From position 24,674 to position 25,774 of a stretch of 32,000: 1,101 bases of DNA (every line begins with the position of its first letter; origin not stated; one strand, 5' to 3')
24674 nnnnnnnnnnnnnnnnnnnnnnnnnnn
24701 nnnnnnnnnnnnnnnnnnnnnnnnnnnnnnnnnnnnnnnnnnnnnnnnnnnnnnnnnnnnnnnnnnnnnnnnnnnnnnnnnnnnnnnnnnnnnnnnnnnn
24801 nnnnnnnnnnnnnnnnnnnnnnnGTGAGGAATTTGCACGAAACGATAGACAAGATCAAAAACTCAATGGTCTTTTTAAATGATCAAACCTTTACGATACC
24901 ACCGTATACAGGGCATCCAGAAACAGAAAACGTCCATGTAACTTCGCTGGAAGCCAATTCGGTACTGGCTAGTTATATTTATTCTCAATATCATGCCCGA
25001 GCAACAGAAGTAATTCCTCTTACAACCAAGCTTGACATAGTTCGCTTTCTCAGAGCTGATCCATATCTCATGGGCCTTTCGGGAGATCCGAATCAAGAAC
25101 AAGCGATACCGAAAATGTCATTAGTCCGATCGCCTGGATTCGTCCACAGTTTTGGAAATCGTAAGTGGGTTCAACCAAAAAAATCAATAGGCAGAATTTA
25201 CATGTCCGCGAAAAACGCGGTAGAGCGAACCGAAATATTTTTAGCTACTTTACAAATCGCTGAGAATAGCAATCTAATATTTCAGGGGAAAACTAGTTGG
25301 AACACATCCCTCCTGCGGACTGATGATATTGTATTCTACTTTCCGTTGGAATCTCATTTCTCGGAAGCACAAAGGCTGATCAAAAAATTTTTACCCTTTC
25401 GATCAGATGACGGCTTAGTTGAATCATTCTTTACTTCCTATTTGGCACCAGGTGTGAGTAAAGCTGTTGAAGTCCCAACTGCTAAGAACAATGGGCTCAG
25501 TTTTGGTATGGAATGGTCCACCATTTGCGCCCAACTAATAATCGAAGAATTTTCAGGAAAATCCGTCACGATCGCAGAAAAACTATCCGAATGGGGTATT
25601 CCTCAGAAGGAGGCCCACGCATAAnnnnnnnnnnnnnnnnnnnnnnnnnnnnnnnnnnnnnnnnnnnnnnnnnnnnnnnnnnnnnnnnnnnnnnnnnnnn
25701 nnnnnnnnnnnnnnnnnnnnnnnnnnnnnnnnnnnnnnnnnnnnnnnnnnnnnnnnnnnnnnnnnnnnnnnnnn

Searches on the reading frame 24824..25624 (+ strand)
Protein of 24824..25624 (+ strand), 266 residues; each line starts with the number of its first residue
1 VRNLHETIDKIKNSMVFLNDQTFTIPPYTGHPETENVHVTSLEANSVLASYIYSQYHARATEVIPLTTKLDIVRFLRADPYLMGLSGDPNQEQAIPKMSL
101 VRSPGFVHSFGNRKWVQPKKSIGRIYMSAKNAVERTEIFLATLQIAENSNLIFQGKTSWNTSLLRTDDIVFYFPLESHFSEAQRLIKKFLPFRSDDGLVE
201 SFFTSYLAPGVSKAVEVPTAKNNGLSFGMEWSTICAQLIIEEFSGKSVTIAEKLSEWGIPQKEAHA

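Call 5: search_protein_families(library=pfam, proteins=[window:24824-25624:+], max_evalue=0.01)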
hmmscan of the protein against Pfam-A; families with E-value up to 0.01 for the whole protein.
window:24824-25624:+ (266 aa): 1 family
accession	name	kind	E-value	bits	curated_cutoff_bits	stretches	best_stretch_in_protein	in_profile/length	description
PF17914.6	HopA1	-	1.6e-08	35.1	22.7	1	104-259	8-163/170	HopA1 effector protein family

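Call 16: find_homologous_proteins(query=window:24824-25624:+, max_evalue=0.001)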
Query window:24824-25624:+ (266 aa): 1 proteins with E <= 0.001 among 388 candidates.
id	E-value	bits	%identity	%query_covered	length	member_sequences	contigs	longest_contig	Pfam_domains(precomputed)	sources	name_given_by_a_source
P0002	2.0e-173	593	100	100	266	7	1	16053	PF17914.7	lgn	-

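Call 24: search_protein_families(library=ncbifam, proteins=[window:24824-25624:+], max_evalue=1)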
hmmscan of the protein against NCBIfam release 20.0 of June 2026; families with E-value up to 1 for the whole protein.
window:24824-25624:+ (266 aa): 0 families

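Call 25: search_protein_representatives(protein=window:24824-25624:+)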
Query: 266 residues. Proteins with E-value up to 0.001 (for the whole library): 4; up to 1e-10: 3; up to 1e-30: 3. The best 4 are listed.
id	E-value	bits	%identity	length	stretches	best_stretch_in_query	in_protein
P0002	6.5e-174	592.5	100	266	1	1-266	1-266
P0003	1.0e-47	179.0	39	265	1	4-257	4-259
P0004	2.4e-44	168.0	38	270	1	9-260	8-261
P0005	4.7e-05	39.3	28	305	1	87-261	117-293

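Call 27: find_related_loci(query=A1, collection=genome_contigs, flank=10000)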
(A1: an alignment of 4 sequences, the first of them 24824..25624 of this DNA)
Query A1 (266 aa) in genome_contigs; peptide patterns used: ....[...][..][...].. (x = any residue, [..] = any of these).
37 stretches matched a pattern; 1 encode a relative of the query (tblastn E <= 1e-3); 1 distinct loci.
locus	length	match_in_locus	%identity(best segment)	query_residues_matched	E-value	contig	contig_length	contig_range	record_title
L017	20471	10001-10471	29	95-254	9e-5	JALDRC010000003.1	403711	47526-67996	MAG: Nitrososphaeraceae archaeon isolate RBC_AOA1 BC2.106.fa-3, whole genome shotgun sequence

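Call 28: find_related_loci(query=A1, collection=metagenome_contigs, flank=10000)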
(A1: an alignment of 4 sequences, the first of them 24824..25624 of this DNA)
Query A1 (266 aa) in metagenome_contigs; peptide patterns used: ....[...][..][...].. (x = any residue, [..] = any of these).
49 stretches matched a pattern, but none encodes a relative of the query by tblastn (E <= 1e-3).

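Call 30: find_homologous_proteins(query=A1, max_evalue=0.001)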
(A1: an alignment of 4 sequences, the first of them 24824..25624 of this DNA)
Query A1 (4 sequences) (266 aa, profile of the alignment): 14 proteins with E <= 0.001 among 8000 candidates.
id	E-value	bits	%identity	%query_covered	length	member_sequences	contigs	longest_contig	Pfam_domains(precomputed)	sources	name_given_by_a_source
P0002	3.2e-126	438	100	100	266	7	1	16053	PF17914.7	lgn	-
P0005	1.4e-93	331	27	70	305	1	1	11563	PF17914.7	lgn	-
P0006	6.6e-47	178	24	59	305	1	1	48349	PF17914.7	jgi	jgi:hypothetical protein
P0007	1.8e-43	167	-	-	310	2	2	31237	PF17914.7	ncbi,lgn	ncbi:MAG: T3SS effector HopA1 family protein [Rhodococcus sp. (in: high G+C Gram-positive bacteria)]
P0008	4.0e-43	166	24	52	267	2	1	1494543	PF17914.7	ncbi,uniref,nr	ncbi:hypothetical protein GCM10007304_09750 [Rhodococcoides trifolii]|uniref:Uncharacterized protein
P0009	6.8e-41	158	28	57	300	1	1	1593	PF17914.7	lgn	-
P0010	2.3e-38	150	26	65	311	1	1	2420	PF17914.7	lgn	-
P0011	7.5e-37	145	-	-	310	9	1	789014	PF17914.7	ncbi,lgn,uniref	ncbi:T3SS effector HopA1 family protein [Rhodococcoides corynebacterioides]|uniref:T3SS effector Hop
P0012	1.3e-36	144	-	-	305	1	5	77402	PF17914.7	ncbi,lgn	-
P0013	5.6e-35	139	44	7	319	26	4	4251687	PF17914.7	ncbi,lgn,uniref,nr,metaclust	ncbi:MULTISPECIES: T3SS effector HopA1 family protein [Nocardiaceae]|uniref:Uncharacterized protein 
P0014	2.6e-28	117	-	-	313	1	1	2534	PF17914.7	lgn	-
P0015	2.4e-27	114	23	88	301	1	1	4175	PF17914.7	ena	-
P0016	6.8e-14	70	24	64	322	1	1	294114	PF17914.7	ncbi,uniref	ncbi:T3SS effector HopA1 family protein [Streptomyces sp. NPDC001594]|uniref:T3SS effector HopA1 fam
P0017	4.6e-13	67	24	9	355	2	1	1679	PF17914.7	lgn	-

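Call 31: find_encoding_contigs(protein=P0003, flank=10000, max_places=6)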
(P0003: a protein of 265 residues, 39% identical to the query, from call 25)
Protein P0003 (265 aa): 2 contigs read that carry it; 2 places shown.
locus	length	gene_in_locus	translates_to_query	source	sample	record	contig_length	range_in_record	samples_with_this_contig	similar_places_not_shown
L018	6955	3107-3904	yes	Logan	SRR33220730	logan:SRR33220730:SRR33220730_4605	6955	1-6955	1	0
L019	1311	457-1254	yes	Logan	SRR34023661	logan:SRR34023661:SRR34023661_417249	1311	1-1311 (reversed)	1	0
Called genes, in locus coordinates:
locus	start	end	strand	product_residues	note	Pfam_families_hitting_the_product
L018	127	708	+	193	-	PF02463:SMC_N (faint), PF00005:ABC_tran, PF13304:AAA_21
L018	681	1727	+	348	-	-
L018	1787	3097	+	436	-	PF01636:APH (weak)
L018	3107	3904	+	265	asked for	PF17914:HopA1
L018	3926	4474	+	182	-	PF02441:Flavoprotein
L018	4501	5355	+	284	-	-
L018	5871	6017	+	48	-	-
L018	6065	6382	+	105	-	PF01527:HTH_Tnp_1 (weak)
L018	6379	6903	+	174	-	PF13276:HTH_21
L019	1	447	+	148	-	?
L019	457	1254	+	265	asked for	PF17914:HopA1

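Call 32: find_encoding_contigs(protein=P0004, flank=10000, max_places=6)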
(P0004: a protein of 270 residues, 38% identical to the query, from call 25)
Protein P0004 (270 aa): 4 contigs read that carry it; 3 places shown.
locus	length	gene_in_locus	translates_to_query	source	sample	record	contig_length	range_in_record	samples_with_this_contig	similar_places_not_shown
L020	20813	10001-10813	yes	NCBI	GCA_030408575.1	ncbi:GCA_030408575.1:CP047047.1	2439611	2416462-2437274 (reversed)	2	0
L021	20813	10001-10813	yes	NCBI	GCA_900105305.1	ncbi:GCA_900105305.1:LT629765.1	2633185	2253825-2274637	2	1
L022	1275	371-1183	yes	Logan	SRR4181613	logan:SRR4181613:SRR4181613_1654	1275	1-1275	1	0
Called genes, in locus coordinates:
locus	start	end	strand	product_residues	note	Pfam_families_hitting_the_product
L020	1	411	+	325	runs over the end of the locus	PF02096:60KD_IMP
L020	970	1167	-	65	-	PF13683:rve_3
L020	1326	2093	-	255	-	-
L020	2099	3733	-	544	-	PF00665:rve, PF22483:Mu-transpos_C_2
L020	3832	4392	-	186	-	PF13276:HTH_21, PF00665:rve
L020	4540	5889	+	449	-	PF00872:Transposase_mut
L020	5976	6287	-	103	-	PF01527:HTH_Tnp_1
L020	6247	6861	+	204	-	PF01695:IstB_IS21, PF20720:nSTAND3 (weak)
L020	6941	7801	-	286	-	PF00872:Transposase_mut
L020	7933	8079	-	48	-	-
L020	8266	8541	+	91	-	PF00872:Transposase_mut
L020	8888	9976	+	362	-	-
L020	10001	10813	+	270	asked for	PF17914:HopA1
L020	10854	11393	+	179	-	PF02441:Flavoprotein (weak)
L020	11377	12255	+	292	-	-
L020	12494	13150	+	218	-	PF02527:GidB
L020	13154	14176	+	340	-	PF02374:ArsA_ATPase, PF10609:ParA, PF13614:AAA_31, PF00142:Fer4_NifH (weak), PF01656:CbiA, PF06564:CBP_BcsQ, PF09140:MipZ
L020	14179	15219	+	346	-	PF02195:ParB_N, PF17762:HTH_ParB, PF23552:ParB_C (faint)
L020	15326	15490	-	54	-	-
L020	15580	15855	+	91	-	-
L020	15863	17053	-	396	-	PF01471:PG_binding_1 (weak), PF08823:PG_binding_2 (faint), PF01471:PG_binding_1, PF01520:Amidase_3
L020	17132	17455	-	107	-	PF00085:Thioredoxin, PF00578:AhpC-TSA (weak), PF13098:Thioredoxin_2, PF13905:Thioredoxin_8 (faint)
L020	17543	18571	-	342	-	PF01946:Thi4 (faint), PF13434:Lys_Orn_oxgnase (faint), PF00890:FAD_binding_2 (faint), PF01134:GIDA (faint), PF01266:DAO (faint), PF07992:Pyr_redox_2, PF13738:Pyr_redox_3, PF00070:Pyr_redox, +2 more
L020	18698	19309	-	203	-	PF04542:Sigma70_r2, PF08281:Sigma70_r4_2, PF04545:Sigma70_r4 (weak)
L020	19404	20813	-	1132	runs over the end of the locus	PF03023:MurJ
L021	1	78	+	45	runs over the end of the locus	PF00468:Ribosomal_L34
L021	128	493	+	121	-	PF00825:Ribonuclease_P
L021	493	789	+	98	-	PF01809:YidD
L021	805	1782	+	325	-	PF02096:60KD_IMP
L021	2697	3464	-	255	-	PF01695:IstB_IS21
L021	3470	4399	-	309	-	PF22483:Mu-transpos_C_2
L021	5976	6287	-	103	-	PF01527:HTH_Tnp_1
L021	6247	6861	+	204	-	PF01695:IstB_IS21, PF20720:nSTAND3 (weak)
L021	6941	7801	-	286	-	PF00872:Transposase_mut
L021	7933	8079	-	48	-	-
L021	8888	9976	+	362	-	-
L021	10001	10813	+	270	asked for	PF17914:HopA1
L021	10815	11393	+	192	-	PF02441:Flavoprotein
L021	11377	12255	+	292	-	-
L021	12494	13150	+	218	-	PF02527:GidB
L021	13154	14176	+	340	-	PF02374:ArsA_ATPase, PF10609:ParA, PF13614:AAA_31, PF00142:Fer4_NifH (weak), PF01656:CbiA, PF06564:CBP_BcsQ, PF09140:MipZ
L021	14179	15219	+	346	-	PF02195:ParB_N, PF17762:HTH_ParB, PF23552:ParB_C (faint)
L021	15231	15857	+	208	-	-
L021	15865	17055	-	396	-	PF01471:PG_binding_1 (weak), PF08823:PG_binding_2 (faint), PF01471:PG_binding_1, PF01520:Amidase_3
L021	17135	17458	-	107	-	PF00085:Thioredoxin, PF00578:AhpC-TSA (weak), PF13098:Thioredoxin_2, PF13905:Thioredoxin_8 (faint)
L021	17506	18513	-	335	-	PF00890:FAD_binding_2 (faint), PF01134:GIDA (faint), PF01266:DAO (faint), PF01946:Thi4 (faint), PF03486:HI0933_like (faint), PF07992:Pyr_redox_2, PF13738:Pyr_redox_3, PF00070:Pyr_redox, +2 more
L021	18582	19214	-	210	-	PF04542:Sigma70_r2, PF04545:Sigma70_r4 (weak), PF08281:Sigma70_r4_2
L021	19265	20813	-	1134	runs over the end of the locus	PF03023:MurJ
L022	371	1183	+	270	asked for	PF17914:HopA1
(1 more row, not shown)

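Call 39: find_encoding_contigs(protein=P0005, flank=6000, max_places=2)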
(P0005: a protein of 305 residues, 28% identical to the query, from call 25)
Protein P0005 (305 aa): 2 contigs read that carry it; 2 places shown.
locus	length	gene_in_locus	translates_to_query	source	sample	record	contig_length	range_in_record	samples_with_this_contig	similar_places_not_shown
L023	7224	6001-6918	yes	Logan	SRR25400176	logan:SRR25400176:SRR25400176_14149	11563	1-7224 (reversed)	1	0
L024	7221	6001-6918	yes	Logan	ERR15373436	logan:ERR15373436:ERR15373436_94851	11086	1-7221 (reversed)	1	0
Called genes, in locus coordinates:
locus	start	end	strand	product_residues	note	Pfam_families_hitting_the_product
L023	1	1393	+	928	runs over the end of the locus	PF13575:DUF4135, PF05147:LANC_like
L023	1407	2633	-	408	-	PF07730:HisKA_3, PF02518:HATPase_c (weak)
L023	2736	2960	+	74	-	-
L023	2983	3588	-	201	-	PF00072:Response_reg, PF00196:GerE, PF08281:Sigma70_r4_2 (weak)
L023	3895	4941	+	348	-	PF08100:Dimerisation, PF25213:HVO_A0261_N (faint), PF00891:Methyltransf_2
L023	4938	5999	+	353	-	PF01636:APH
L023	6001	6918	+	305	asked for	PF17914:HopA1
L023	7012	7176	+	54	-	PF28162:LxmA-like_leader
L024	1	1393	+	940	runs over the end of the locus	PF13575:DUF4135, PF05147:LANC_like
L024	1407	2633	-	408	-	PF07730:HisKA_3, PF02518:HATPase_c (weak)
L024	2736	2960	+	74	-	-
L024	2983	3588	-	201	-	PF00072:Response_reg, PF00196:GerE, PF08281:Sigma70_r4_2 (weak)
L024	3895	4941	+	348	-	PF08100:Dimerisation, PF25213:HVO_A0261_N (faint), PF00891:Methyltransf_2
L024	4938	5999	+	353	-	PF01636:APH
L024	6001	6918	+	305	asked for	PF17914:HopA1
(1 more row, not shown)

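Call 40: find_encoding_contigs(protein=P0013, flank=6000, max_places=2)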
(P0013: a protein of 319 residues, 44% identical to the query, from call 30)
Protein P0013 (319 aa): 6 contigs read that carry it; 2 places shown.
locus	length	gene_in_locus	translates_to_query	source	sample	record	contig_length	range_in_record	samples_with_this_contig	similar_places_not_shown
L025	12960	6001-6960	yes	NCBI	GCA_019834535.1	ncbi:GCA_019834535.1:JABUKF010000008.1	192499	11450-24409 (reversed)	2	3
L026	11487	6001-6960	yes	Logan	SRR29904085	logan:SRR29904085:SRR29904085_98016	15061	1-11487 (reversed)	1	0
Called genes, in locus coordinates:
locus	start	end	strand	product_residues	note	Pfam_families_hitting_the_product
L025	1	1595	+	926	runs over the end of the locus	PF13575:DUF4135, PF05147:LANC_like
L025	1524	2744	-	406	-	PF07730:HisKA_3, PF02518:HATPase_c (weak)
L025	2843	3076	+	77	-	-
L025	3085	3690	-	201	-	PF00072:Response_reg, PF00196:GerE, PF08281:Sigma70_r4_2 (weak)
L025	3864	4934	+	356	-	PF08100:Dimerisation (weak), PF00891:Methyltransf_2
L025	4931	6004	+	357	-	PF01636:APH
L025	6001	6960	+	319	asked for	PF17914:HopA1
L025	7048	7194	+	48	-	PF28162:LxmA-like_leader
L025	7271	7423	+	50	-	PF28162:LxmA-like_leader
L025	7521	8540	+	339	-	PF00296:Bac_luciferase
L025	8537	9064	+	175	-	PF02441:Flavoprotein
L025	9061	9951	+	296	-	-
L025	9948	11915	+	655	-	PF00675:Peptidase_M16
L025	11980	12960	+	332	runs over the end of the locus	PF00005:ABC_tran, PF13304:AAA_21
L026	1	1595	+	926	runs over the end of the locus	PF13575:DUF4135, PF05147:LANC_like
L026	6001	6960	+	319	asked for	PF17914:HopA1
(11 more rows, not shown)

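Call 44: search_protein_families(library=pfam, proteins=[L018:4501-5355:+, L021:11377-12255:+, L025:9061-9951:+], max_evalue=10)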
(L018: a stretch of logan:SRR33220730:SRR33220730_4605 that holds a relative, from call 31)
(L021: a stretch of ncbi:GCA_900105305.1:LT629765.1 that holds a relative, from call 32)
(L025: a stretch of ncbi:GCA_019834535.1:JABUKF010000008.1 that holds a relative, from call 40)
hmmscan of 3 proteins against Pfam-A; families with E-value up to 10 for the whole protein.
L018:4501-5355:+ (284 aa): 1 family
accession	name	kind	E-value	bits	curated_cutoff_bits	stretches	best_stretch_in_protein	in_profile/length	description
PF17049.10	AEP1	-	0.063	12.8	27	1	222-259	125-162/396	ATPase expression protein 1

L021:11377-12255:+ (292 aa): 0 families

L025:9061-9951:+ (296 aa): 1 family
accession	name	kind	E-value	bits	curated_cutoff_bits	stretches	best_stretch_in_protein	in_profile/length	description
PF24017.2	Beta-prop_SCAP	-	0.098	11.9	100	1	56-103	316-359/497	SCAP Beta-propeller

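Call 62: find_encoding_contigs(protein=P0016, flank=7000, max_places=1)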
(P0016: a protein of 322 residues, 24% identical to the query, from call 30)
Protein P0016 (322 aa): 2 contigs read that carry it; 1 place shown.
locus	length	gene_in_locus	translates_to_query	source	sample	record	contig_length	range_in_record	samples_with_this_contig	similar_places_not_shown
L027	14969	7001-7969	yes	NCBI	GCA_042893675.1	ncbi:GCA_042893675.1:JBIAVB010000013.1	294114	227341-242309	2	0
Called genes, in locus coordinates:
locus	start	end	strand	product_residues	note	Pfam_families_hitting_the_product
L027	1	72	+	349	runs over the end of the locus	PF00348:polyprenyl_synt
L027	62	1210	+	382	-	PF19086:Terpene_syn_C_2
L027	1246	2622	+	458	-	PF01266:DAO (faint), PF01494:FAD_binding_3, PF04820:Trp_halogenase (faint)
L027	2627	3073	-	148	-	-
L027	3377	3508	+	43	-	-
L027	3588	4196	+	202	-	PF02441:Flavoprotein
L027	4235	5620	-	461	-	PF05147:LANC_like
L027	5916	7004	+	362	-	PF01636:APH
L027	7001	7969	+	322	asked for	PF17914:HopA1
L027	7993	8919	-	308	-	PF01904:DUF72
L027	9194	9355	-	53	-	-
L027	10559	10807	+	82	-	PF13340:DUF4096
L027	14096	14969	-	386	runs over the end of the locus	PF01527:HTH_Tnp_1 (weak), PF13384:HTH_23 (faint), PF00665:rve, PF13683:rve_3 (weak)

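Call 63: find_encoding_contigs(protein=P0008, flank=7000, max_places=1)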
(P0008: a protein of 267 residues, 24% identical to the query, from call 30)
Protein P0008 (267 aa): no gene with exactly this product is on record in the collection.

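Call 64: find_encoding_contigs(protein=P0006, flank=7000, max_places=1)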
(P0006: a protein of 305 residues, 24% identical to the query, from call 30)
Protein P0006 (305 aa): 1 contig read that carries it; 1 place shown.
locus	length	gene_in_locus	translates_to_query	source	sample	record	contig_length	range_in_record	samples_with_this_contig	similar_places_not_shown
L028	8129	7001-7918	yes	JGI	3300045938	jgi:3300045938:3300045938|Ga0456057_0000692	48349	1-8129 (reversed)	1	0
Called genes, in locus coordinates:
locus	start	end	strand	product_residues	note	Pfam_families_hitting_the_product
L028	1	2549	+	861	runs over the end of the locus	PF13575:DUF4135, PF05147:LANC_like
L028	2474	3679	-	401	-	PF07730:HisKA_3, PF02518:HATPase_c (weak)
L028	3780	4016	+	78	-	-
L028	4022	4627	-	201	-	PF00072:Response_reg, PF00196:GerE, PF08281:Sigma70_r4_2 (weak)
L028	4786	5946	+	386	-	PF08100:Dimerisation (weak), PF00891:Methyltransf_2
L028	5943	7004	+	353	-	PF01636:APH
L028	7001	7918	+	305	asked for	PF17914:HopA1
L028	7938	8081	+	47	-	PF28162:LxmA-like_leader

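Call 65: search_protein_families(library=ncbifam, proteins=[L025:9061-9951:+, L025:6001-6960:+, L025:4931-6004:+, L025:8537-9064:+, L018:4501-5355:+, L021:11377-12255:+, L018:1985-3097:+, L021:8888-9976:+, L025:7048-7194:+], max_evalue=1)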
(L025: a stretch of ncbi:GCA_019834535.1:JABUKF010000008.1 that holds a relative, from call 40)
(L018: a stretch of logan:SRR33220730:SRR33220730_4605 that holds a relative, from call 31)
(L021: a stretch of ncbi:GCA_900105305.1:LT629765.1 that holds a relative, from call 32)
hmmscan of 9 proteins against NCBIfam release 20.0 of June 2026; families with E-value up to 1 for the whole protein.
L025:9061-9951:+ (296 aa): 0 families

L025:6001-6960:+ (319 aa): 0 families

L025:4931-6004:+ (357 aa): 9 families
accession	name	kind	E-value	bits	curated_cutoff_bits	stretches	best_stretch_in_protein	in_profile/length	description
NF038156.1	lant_syn_V_LxmK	equivalog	2.5e-97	326.1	315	1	9-352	5-346/347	class V lanthionine synthetase subunit LxmK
TIGR02457.1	TreS_Cterm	hypoth_equivalog_domain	4.8e-05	22.2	375.05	1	171-232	356-410/529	putative maltokinase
NF011463.0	PRK14879.1-4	equivalog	0.00066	19.2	188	1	66-131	70-134/237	Kae1-associated kinase Bud32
TIGR03724.2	arch_bud32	equivalog_domain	0.00097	18.7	125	1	74-131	53-105/193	KEOPS complex kinase/ATPase Bud32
TIGR02721.1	ycfN_thiK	equivalog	0.0018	17.4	299.45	1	193-234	141-182/256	thiamine kinase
NF011461.0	PRK14879.1-2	equivalog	0.014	15.2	372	1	68-131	57-120/225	Kae1-associated kinase Bud32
TIGR02172.1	Fb_sc_TIGR02172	paralog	0.025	14.4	228.2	1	173-237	128-192/226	TIGR02172 family protein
TIGR01767.2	MTRK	equivalog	0.041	13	275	1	196-244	224-272/401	S-methyl-5-thioribose kinase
NF011462.0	PRK14879.1-3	equivalog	0.18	11.5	174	0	201-222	104-125/192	Kae1-associated kinase Bud32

L025:8537-9064:+ (175 aa): 8 families
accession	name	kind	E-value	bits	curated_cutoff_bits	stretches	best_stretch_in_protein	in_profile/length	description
NF033753.1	RiPP_decarbCypD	equivalog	2.8e-25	88.7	215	1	3-156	10-162/182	CypD family RiPP peptide-cysteine decarboxylase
TIGR00521.1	coaBC_dfp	equivalog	4.1e-14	52.4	219.7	1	2-157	5-159/392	bifunctional phosphopantothenoylcysteine decarboxylase/phosphopantothenate--cysteine ligase CoaBC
TIGR02113.1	coaC_strep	equivalog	0.00012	21.9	261.4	1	3-126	3-128/177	phosphopantothenoylcysteine decarboxylase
NF006161.0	PRK08305.1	equivalog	0.0011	18.6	156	1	76-108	84-116/196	dipicolinate synthase subunit B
NF041206.1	VdcB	exception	0.0017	18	290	1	3-100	2-100/184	non-oxidative hydroxyarylic acid decarboxylases subunit B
NF004685.0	PRK06029.1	subfamily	0.014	15.5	188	1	2-106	3-106/187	UbiX family flavin prenyltransferase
TIGR00421.1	ubiX_pad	subfamily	0.015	15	108.9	1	3-100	2-99/181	UbiX family flavin prenyltransferase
TIGR02852.1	spore_dpaB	equivalog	0.05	13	229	1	76-108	79-111/187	dipicolinate synthase subunit B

L018:4501-5355:+ (284 aa): 0 families

L021:11377-12255:+ (292 aa): 0 families

L018:1985-3097:+ (370 aa): 7 families
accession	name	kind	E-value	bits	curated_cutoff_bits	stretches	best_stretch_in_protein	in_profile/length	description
NF038156.1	lant_syn_V_LxmK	equivalog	1.5e-10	40.7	315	1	220-360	190-333/347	class V lanthionine synthetase subunit LxmK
NF041256.1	GntI_guanitoxin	equivalog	0.00074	18.9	357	1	224-262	177-216/282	guanitoxin biosynthesis pre-guanitoxin N-oxide kinase GntI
NF033068.1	APH_3p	equivalog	0.0011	18.5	205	1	206-268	160-222/255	APH(3') family aminoglycoside O-phosphotransferase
NF046102.1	CellCycRegCcrZ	equivalog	0.0018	17.7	400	1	221-264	153-196/260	cell cycle regulator CcrZ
NF000052.4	APH_9_Ia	exception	0.053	12.8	680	1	221-263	206-248/330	aminoglycoside O-phosphotransferase APH(9)-Ia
NF000029.2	APH_9_Ib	exception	0.2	10.6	675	1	199-264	197-261/330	aminoglycoside O-phosphotransferase APH(9)-Ib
TIGR02904.1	spore_ysxE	equivalog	0.21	10.8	263.55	1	221-266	196-241/309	spore coat protein YsxE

L021:8888-9976:+ (362 aa): 3 families
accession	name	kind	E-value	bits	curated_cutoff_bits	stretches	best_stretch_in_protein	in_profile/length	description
NF038156.1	lant_syn_V_LxmK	equivalog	4.1e-17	62.3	315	1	27-354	12-335/347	class V lanthionine synthetase subunit LxmK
NF033068.1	APH_3p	equivalog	0.04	13.4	205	1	209-258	170-220/255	APH(3') family aminoglycoside O-phosphotransferase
NF041256.1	GntI_guanitoxin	equivalog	0.11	11.8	357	1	211-254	174-214/282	guanitoxin biosynthesis pre-guanitoxin N-oxide kinase GntI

L025:7048-7194:+ (48 aa): 1 family
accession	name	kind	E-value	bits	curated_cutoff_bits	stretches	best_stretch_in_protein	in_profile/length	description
NF038146.1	LxmA_leader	domain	0.00061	19.8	25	1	6-33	3-30/31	LxmA leader domain family RiPP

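Call 82: search_solved_structures(query=A1, max_evalue=10)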
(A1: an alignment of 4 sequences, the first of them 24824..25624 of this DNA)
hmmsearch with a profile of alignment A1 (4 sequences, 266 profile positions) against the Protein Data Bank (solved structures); distinct sequences matched with E-value up to 10: 8.
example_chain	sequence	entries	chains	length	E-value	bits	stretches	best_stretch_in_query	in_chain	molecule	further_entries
9dk1_B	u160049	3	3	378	3.5e-23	85.5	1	91-256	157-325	Lyase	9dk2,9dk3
5i8l_A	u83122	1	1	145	0.036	16.6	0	232-262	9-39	Lysozyme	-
6n3q_E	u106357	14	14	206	0.05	16.2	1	143-211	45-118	Translocation protein SEC66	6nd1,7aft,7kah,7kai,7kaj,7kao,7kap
6qzk_A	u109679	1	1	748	0.06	15.9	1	146-188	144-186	Protein argonaute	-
6s3l_K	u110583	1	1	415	0.47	13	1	89-133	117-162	Flagellar biosynthetic protein FlhB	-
7qoe_A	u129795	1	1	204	0.83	12.2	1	49-97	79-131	HDc domain-containing protein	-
2r5j_A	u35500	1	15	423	0.86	12.1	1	134-178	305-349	Major capsid protein L1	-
3qj3_A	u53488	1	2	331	0.96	11.9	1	109-158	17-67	Cathepsin L-like protein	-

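Call 99: search_dna_similar(query=window:24824-25624:+, collection=phages, mode=protein, max_evalue=0.001, max_rows=10)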
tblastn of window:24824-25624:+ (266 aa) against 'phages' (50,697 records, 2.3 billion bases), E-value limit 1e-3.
No match.

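Call 100: search_dna_similar(query=window:24824-25624:+, collection=plasmids, mode=protein, max_evalue=0.001, max_rows=15)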
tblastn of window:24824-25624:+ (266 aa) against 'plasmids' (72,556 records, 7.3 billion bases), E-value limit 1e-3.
No match.
